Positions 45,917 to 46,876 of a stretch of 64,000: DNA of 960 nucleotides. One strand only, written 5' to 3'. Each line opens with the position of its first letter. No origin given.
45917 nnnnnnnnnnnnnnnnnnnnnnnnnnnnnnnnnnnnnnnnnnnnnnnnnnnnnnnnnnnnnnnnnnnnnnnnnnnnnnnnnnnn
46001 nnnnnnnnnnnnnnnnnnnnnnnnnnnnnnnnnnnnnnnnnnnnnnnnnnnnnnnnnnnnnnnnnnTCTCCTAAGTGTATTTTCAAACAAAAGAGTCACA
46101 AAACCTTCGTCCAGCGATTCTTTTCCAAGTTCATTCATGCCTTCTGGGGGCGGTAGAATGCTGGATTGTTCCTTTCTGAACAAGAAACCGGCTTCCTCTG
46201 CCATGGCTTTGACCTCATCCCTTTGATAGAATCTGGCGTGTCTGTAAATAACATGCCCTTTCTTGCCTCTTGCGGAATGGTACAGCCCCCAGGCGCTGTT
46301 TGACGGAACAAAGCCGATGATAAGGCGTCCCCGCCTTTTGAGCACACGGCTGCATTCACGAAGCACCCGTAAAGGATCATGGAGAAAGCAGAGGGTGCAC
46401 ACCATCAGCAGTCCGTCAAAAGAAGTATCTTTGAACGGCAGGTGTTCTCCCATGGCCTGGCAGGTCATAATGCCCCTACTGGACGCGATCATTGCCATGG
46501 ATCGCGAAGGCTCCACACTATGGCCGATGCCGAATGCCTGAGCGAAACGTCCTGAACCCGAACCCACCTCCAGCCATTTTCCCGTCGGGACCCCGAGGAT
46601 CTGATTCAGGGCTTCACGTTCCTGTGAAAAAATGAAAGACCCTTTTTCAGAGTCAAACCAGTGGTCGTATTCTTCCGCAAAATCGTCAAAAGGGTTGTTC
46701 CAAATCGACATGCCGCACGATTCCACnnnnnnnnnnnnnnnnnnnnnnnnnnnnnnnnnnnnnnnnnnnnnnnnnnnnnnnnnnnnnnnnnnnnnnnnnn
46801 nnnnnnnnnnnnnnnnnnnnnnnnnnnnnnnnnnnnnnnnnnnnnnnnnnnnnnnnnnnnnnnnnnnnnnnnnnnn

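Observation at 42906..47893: ArsR-headed eight-gene operon carrying three predicted selenoproteins (four UGA codons)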

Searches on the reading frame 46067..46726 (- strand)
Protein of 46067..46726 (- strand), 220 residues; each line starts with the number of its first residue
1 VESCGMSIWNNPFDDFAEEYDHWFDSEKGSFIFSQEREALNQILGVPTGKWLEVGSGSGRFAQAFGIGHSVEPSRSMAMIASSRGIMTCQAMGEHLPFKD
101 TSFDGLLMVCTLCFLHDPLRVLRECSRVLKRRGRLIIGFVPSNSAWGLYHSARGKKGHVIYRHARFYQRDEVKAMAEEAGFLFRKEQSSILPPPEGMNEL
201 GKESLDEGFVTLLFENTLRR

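Call 8: search_protein_families(library=ncbifam, max_evalue=0.01, proteins=[window:46067-46726:-])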
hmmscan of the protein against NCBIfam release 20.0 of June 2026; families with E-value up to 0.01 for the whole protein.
seq(220 aa): 19 families
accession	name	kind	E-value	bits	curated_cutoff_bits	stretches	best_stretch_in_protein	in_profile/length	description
NF045667.1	MTase_DVU1556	equivalog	1.1e-14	54.4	155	1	71-183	51-162/213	DVU_1556 family methyltransferase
TIGR01934.1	MenG_MenH_UbiE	subfamily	1.7e-08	34.1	158.35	1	36-137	28-141/223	ubiquinone/menaquinone biosynthesis methyltransferase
NF001241.0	PRK00216.1-2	equivalog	1.1e-06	28.5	327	1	47-139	51-149/231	demethylmenaquinone methyltransferase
NF001244.0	PRK00216.1-5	equivalog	3.9e-06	26.3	216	1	13-137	14-153/236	bifunctional demethylmenaquinone methyltransferase/2-methoxy-6-polyprenyl-1,4-benzoquinol methylase UbiE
NF047649.1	MTase_UXPK_star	exception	5.9e-05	22.2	460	1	71-137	115-181/283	methyltransferase/UXPK-star double selenoprotein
NF008823.0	PRK11873.1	subfamily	0.00014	21.5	263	1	94-138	138-182/272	arsenite methyltransferase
NF001242.0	PRK00216.1-3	equivalog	0.0002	20.9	351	1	88-137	126-175/258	bifunctional demethylmenaquinone methyltransferase/2-methoxy-6-polyprenyl-1,4-benzoquinol methylase UbiE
TIGR02081.1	metW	equivalog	0.00031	20.4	189.5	1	49-131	15-104/194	methionine biosynthesis protein MetW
TIGR02072.1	BioC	equivalog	0.00036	20.4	184.95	1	48-177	35-168/244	malonyl-ACP O-methyltransferase BioC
NF001243.0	PRK00216.1-4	equivalog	0.00042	19.7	235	1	89-136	105-150/237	demethylmenaquinone methyltransferase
NF001240.0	PRK00216.1-1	equivalog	0.00044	19.4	378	1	86-137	117-168/251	bifunctional demethylmenaquinone methyltransferase/2-methoxy-6-polyprenyl-1,4-benzoquinol methylase UbiE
NF052510.1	methyltran_MpqE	exception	0.00055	19.4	335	1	82-136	96-150/234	methyl-plastoquinone biosynthesis methyltransferase MpqE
NF041537.1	ArsM_AhpD_UU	exception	0.00064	18.6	510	1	88-137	131-180/345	arsenite methyltransferase/AhpD domain selenoprotein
NF041536.1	ArsM_DUF2284_UU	exception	0.0016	16.9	575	1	88-137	131-180/459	arsenite methyltransferase/DUF2284 domain selenoprotein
NF045825.1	FAmtase_mtf2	equivalog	0.003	16.8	400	1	89-136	110-157/248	fatty-acid O-methyltransferase Mtf2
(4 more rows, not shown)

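Call 9: search_protein_families(library=pfam, max_evalue=0.01, proteins=[window:46067-46726:-])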
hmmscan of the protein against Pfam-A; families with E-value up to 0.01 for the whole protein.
seq(220 aa): 8 families
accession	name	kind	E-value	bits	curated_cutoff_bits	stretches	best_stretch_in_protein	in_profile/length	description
PF08241.18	Methyltransf_11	-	3.1e-16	60.2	21.2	1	52-137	1-95/95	Methyltransferase domain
PF13489.12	Methyltransf_23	-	1.9e-09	37.9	27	1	46-181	21-159/164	Methyltransferase domain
PF13649.12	Methyltransf_25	-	1.5e-08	35.6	27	1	52-133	2-97/97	Methyltransferase domain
PF13847.12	Methyltransf_31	-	5.2e-06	26.7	27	1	86-138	56-110/145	Methyltransferase domain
PF08242.18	Methyltransf_12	-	1.4e-05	26.2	30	1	52-135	1-98/98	Methyltransferase domain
PF01209.24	Ubie_methyltran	-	2e-05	24.5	20.1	1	85-136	99-150/233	ubiE/COQ5 methyltransferase family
PF05148.21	Methyltransf_8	-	0.001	19.4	27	1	53-142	78-161/219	Hypothetical methyltransferase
PF07021.18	MetW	-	0.0091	16.1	21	0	49-142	15-111/193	Methionine biosynthesis protein MetW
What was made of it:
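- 46064..46726 (-): Class I SAM-dependent methyltransferase (not ArsM). Methyltransf_11 scores 60 bits (call 9).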
